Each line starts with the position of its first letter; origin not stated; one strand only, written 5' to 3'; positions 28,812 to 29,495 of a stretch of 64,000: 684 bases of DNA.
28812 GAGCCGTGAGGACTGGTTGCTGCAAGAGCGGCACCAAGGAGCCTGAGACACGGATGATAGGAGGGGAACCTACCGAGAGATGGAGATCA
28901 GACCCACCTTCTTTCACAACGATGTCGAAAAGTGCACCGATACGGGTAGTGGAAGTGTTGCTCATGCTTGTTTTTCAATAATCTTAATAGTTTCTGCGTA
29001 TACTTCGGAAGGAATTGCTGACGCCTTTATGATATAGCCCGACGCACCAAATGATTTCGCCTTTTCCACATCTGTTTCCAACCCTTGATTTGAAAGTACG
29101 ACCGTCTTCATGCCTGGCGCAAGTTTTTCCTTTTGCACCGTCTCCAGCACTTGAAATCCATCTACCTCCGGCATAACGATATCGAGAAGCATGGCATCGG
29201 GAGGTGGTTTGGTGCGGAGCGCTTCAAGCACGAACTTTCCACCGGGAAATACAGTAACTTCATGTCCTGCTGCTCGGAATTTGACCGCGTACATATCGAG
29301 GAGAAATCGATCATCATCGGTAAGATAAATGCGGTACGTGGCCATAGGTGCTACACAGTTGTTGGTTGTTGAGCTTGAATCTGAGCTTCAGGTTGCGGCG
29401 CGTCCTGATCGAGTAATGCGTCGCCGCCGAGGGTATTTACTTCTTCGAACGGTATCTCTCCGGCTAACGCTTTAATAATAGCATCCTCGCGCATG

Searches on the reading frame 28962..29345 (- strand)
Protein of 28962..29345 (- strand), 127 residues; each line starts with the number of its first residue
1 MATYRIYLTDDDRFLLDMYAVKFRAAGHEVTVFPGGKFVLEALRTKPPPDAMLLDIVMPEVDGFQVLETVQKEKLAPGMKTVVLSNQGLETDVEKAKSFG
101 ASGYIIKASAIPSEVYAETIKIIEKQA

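Call 55: search_protein_families(library=pfam, proteins=[window:28962-29345:-], max_evalue=0.001)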
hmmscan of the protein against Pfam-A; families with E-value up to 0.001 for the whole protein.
window:28962-29345:- (127 aa): 1 family
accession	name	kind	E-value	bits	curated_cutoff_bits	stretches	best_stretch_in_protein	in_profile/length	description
PF00072.30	Response_reg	-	4.3e-16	59.5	30.2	1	6-109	1-101/111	Response regulator receiver domain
